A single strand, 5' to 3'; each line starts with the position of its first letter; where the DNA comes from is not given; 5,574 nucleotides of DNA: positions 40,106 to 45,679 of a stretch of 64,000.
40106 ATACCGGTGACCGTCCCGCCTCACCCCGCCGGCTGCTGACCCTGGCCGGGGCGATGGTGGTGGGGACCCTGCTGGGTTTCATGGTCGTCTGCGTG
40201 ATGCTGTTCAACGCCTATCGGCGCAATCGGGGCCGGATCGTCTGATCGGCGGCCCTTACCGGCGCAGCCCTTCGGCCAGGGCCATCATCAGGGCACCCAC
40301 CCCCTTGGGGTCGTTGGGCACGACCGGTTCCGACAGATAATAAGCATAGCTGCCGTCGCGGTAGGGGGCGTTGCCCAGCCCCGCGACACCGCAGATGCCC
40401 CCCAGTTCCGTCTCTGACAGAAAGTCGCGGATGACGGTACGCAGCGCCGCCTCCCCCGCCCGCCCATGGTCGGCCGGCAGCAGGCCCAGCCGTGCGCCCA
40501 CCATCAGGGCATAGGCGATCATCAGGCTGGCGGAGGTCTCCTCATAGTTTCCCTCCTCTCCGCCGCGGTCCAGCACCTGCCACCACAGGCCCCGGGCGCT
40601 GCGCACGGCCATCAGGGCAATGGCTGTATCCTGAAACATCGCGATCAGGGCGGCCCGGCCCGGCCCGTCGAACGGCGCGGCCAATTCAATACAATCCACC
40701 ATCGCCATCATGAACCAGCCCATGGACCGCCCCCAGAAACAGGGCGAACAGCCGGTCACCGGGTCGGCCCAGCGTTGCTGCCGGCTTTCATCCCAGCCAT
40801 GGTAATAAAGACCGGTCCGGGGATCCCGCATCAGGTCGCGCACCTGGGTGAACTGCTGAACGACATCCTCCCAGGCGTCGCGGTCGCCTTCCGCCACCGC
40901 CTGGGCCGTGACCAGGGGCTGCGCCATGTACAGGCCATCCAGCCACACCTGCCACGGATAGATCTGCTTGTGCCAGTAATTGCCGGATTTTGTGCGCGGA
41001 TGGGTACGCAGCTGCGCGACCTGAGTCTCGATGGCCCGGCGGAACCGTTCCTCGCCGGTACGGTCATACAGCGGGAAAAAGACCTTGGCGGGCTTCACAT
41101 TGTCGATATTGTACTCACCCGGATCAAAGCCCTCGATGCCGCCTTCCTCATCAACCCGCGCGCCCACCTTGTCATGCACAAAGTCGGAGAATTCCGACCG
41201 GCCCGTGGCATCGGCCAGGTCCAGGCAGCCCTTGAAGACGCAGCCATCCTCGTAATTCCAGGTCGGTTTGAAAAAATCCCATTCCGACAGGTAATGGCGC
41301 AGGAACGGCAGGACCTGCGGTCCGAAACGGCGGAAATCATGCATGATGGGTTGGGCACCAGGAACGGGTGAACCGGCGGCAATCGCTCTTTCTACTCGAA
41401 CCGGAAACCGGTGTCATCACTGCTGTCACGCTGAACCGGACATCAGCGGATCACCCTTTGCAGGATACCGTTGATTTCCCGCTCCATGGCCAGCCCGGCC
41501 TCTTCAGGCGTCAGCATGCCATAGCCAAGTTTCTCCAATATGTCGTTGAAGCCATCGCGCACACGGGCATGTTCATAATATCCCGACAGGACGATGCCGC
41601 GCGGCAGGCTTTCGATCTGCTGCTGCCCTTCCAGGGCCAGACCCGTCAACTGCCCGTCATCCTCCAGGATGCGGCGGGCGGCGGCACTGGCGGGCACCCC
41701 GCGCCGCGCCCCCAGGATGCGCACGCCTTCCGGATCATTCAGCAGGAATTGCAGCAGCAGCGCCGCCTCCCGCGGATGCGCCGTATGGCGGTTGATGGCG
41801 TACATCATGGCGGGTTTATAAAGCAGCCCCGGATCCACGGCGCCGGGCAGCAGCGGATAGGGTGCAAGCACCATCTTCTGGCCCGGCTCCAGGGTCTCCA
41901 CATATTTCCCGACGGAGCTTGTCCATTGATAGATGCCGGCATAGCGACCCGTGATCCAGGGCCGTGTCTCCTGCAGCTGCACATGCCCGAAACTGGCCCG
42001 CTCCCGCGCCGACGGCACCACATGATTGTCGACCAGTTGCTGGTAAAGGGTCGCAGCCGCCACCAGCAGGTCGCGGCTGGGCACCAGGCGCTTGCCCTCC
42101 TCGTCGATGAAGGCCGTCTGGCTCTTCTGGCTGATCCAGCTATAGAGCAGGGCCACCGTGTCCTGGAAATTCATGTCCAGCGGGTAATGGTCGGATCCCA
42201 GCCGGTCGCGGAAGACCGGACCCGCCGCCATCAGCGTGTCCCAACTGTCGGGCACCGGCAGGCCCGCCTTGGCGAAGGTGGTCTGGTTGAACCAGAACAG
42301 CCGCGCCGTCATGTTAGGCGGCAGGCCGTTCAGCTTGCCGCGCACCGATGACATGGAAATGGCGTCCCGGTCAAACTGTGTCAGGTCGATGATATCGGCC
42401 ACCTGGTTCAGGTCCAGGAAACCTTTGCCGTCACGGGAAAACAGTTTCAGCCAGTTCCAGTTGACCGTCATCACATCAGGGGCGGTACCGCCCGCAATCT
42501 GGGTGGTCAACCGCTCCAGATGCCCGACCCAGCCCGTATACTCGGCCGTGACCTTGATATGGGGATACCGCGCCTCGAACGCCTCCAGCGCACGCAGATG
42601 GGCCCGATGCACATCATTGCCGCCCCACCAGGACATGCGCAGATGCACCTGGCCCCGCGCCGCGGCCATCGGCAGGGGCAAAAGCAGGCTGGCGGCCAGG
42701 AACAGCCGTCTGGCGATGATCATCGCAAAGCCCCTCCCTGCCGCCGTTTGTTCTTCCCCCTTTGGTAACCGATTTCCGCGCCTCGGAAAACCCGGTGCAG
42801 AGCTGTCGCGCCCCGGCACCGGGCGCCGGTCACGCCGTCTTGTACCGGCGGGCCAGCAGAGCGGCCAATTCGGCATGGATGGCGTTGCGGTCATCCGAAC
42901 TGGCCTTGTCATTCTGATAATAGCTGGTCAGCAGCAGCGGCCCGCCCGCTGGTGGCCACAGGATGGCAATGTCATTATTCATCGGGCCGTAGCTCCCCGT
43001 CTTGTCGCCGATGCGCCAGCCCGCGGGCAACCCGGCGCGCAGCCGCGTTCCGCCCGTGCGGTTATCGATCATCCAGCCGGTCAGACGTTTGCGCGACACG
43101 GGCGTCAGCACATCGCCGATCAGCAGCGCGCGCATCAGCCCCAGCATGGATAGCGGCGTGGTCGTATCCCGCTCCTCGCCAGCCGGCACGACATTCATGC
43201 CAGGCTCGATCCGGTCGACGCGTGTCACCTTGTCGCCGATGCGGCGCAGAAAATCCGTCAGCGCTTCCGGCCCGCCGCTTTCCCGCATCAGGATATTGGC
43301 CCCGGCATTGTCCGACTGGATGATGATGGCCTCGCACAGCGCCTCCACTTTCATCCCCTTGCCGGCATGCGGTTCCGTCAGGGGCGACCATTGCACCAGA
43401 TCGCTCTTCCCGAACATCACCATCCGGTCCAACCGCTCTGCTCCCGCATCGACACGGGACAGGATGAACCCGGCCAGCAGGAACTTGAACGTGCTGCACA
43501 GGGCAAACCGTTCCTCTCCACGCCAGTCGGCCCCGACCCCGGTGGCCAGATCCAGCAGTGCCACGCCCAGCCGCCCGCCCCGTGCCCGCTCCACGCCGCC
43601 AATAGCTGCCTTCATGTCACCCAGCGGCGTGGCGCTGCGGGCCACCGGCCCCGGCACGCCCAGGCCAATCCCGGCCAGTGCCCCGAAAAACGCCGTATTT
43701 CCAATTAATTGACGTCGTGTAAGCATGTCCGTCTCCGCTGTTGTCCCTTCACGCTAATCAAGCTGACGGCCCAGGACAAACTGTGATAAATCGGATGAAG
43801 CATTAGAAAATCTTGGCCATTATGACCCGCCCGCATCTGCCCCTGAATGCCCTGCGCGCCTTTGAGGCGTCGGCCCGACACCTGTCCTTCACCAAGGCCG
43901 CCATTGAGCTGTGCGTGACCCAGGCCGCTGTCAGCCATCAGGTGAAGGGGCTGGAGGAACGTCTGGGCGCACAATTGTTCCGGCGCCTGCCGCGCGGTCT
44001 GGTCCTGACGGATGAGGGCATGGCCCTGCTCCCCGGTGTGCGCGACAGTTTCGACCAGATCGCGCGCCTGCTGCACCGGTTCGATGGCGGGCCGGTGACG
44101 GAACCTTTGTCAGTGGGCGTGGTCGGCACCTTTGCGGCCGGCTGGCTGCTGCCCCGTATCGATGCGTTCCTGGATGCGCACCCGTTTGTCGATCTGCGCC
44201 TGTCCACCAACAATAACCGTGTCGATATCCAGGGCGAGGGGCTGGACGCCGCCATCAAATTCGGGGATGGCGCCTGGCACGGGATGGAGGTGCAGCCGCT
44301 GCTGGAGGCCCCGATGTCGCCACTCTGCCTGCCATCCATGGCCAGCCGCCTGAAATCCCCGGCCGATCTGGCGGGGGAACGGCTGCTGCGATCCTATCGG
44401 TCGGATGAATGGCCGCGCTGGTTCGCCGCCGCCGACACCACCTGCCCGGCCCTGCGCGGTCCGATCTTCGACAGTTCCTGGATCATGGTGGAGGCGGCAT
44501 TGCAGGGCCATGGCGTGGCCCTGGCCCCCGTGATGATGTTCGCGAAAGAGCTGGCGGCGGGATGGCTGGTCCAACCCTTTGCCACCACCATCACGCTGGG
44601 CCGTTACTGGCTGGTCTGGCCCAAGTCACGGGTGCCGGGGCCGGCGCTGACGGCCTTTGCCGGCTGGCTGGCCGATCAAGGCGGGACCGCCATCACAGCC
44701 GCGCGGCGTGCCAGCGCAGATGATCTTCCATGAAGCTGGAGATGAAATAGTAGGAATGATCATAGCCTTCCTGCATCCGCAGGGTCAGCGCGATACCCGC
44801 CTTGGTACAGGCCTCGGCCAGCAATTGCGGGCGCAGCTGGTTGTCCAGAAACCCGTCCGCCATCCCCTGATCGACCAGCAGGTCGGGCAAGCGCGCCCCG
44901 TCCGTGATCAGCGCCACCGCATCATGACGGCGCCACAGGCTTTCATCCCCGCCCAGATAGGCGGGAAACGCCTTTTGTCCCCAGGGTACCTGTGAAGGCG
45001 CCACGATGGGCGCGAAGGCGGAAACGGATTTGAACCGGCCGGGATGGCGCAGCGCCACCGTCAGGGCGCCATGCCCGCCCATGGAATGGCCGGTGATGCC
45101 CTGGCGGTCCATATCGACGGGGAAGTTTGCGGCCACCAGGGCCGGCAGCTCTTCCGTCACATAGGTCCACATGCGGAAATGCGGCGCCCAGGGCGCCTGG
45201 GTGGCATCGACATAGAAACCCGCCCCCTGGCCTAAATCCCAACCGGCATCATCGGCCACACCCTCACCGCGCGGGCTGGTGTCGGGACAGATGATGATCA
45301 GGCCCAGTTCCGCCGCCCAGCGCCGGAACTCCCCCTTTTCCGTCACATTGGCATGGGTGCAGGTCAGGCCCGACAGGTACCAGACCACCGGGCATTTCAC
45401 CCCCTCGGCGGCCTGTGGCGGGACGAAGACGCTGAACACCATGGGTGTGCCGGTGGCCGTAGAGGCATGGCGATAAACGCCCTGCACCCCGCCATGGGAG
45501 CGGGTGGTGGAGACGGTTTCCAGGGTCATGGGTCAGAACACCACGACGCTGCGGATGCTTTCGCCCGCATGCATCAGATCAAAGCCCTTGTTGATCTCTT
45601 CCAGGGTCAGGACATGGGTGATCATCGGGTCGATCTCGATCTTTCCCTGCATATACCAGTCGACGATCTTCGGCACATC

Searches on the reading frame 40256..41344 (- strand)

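Call 17: search_protein_families(library=pfam, proteins=[window:40256-41344:-], max_evalue=0.00001)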
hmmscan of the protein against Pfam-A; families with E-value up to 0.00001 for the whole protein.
window:40256-41344:- (362 aa): 1 family
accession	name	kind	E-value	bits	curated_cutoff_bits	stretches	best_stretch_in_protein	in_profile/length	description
PF07470.19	Glyco_hydro_88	-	5.3e-85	285.9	26.6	1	26-361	24-350/352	Glycosyl Hydrolase Family 88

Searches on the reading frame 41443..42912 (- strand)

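Call 17: search_protein_families(library=pfam, proteins=[window:41443-42912:-], max_evalue=0.00001)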
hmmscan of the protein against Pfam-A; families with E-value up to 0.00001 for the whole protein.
window:41443-42912:- (489 aa): 2 families
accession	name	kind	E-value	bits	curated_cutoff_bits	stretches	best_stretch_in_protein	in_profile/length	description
PF01547.30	SBP_bac_1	-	4.6e-24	86.4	26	1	109-394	14-304/307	Bacterial extracellular solute-binding protein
PF13416.11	SBP_bac_8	-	1.7e-16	61.3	27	1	108-400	2-252/279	Bacterial extracellular solute-binding protein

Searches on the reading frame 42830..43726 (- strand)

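Call 17: search_protein_families(library=pfam, proteins=[window:42830-43726:-], max_evalue=0.00001)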
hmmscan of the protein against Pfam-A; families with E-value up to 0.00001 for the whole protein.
window:42830-43726:- (298 aa): 2 families
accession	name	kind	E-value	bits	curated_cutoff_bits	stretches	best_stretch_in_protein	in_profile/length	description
PF13354.11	Beta-lactamase2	-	1.2e-40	139.6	22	1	54-266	1-210/214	Beta-lactamase enzyme family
PF00144.29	Beta-lactamase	-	5.5e-21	75.5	27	1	49-245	11-279/329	Beta-lactamase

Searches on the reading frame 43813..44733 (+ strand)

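Call 17: search_protein_families(library=pfam, proteins=[window:43813-44733:+], max_evalue=0.00001)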
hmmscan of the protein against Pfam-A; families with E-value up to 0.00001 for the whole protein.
window:43813-44733:+ (306 aa): 2 families
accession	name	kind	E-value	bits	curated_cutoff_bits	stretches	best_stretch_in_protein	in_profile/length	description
PF03466.25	LysR_substrate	-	4.3e-34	118.2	28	1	95-289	4-207/209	LysR substrate binding domain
PF00126.33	HTH_1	-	7.2e-22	77.5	26.6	1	11-69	1-59/60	Bacterial regulatory helix-turn-helix protein, lysR family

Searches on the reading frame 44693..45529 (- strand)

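Call 17: search_protein_families(library=pfam, proteins=[window:44693-45529:-], max_evalue=0.00001)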
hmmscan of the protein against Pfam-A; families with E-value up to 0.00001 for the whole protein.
window:44693-45529:- (278 aa): 2 families
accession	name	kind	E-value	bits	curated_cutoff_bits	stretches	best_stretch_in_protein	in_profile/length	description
PF00756.26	Esterase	-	3e-59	201.2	22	1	23-272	1-250/251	Putative esterase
PF00326.27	Peptidase_S9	-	4.9e-06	26.6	22.6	0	133-261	56-190/213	Prolyl oligopeptidase family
